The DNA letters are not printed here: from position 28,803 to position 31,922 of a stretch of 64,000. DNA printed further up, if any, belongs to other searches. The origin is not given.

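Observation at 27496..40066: Glycan-utilisation locus without Sus genes: GH38 alpha-mannosidase plus GH36-like alpha-galactosidase plus outer-membrane beta-barrel plus four-gene sugar ABC importer, ending in a sigma-54/GAF activator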

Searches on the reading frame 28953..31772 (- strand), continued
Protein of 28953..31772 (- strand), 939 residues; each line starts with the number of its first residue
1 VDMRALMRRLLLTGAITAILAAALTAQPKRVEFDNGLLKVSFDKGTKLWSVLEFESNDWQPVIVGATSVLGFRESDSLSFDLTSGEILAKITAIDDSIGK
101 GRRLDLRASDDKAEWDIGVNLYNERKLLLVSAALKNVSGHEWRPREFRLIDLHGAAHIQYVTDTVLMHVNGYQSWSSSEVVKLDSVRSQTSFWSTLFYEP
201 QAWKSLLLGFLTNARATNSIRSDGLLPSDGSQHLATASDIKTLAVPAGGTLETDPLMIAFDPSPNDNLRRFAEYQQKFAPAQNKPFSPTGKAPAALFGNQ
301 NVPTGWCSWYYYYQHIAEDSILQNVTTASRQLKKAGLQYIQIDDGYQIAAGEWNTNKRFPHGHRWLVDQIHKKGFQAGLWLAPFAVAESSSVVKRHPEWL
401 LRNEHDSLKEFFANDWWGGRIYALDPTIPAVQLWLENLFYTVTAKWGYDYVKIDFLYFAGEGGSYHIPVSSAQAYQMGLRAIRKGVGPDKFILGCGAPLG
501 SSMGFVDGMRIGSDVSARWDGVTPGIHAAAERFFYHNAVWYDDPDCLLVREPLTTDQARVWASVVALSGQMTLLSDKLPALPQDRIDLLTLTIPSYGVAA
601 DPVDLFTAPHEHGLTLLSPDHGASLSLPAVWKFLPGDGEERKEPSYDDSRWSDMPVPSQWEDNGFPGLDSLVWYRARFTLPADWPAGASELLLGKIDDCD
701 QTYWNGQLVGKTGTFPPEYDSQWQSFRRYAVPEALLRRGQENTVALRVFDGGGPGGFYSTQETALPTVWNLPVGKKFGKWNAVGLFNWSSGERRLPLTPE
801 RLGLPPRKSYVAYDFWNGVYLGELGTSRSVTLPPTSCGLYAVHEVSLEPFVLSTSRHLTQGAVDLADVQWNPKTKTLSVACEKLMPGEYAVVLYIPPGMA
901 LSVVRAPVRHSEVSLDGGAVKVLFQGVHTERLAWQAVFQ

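Call 94: search_protein_families(library=ncbifam, proteins=[L001:4604-6622:+, L006:4647-6701:+], max_evalue=0.01)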
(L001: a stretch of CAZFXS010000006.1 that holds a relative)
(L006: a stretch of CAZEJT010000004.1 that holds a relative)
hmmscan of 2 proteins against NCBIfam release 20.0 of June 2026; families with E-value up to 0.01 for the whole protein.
L001:4604-6622:+ (672 aa): 13 families
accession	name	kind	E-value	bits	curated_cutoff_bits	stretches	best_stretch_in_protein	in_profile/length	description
TIGR02521.1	type_IV_pilW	equivalog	1.2e-15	57.7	154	1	535-659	45-170/234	type IV pilus biogenesis/stability protein PilW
NF040959.1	MamA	equivalog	8.7e-12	44.9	200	1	491-599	76-183/204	magnetosome protein MamA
TIGR02917.1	PEP_TPR_lipo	equivalog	1.1e-10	40.1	312.2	1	557-660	772-873/899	XrtA/PEP-CTERM system TPR-repeat protein PrsT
NF008391.2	PRK11189.1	equivalog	3.7e-08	33.2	250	1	544-635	88-176/297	lipoprotein NlpI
NF047371.1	FlcA_CTERM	equivalog_domain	8.3e-07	27.8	300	1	520-601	438-519/646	periplasmic flagellar collar protein FlcA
NF047558.1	TPR_END_plus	domain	3e-06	27.1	32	0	558-587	2-31/56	TPR end-of-group domain-containing protein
NF002725.1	PRK02603.1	equivalog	3.8e-05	23.8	143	1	525-598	40-115/173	photosystem I assembly protein Ycf3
TIGR02552.1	LcrH_SycD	equivalog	6.9e-05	22.6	104.8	0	609-666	71-128/136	SycD/LcrH family type III secretion system chaperone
TIGR00990.1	3a0801s09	subfamily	0.00015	20.5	757.25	0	488-564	367-442/615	mitochondrial import receptor subunit TOM70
NF041522.1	TPR_sll0314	equivalog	0.0019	17.5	225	0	620-664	177-220/275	Sll0314/Alr1548 family TPR repeat-containing protein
NF033920.0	C39_PA2778_fam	equivalog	0.0033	16.9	150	0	536-602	171-237/255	PA2778 family cysteine peptidase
NF047507.1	TPR_BatC_Lepto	exception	0.0033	16.9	175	1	521-595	59-136/214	TPR repeat-containing protein BatC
NF033762.1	social_mot_Tgl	equivalog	0.0064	15.8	225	0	558-640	34-116/252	social motility TPR repeat lipoprotein Tgl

L006:4647-6701:+ (684 aa): 8 families
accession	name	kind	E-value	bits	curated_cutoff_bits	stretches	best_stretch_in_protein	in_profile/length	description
TIGR02917.1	PEP_TPR_lipo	equivalog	9.8e-10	36.9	312.2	1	501-678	512-688/899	XrtA/PEP-CTERM system TPR-repeat protein PrsT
TIGR02521.1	type_IV_pilW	equivalog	2.2e-07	30.7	154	1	556-625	31-99/234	type IV pilus biogenesis/stability protein PilW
NF040959.1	MamA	equivalog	3.8e-07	29.8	200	1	553-659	68-173/204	magnetosome protein MamA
TIGR02552.1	LcrH_SycD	equivalog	7.2e-05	22.5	104.8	0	603-660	30-87/136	SycD/LcrH family type III secretion system chaperone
NF042912.1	Amuc_1098_fam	equivalog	0.00083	17.5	750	1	475-587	76-186/805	Amuc_1098 family type IV pilus outer membrane protein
NF047371.1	FlcA_CTERM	equivalog_domain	0.0033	16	300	0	554-652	436-534/646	periplasmic flagellar collar protein FlcA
NF033762.1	social_mot_Tgl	equivalog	0.0045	16.4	225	1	502-664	45-209/252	social motility TPR repeat lipoprotein Tgl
TIGR00990.1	3a0801s09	subfamily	0.0079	14.9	757.25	0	502-584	379-461/615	mitochondrial import receptor subunit TOM70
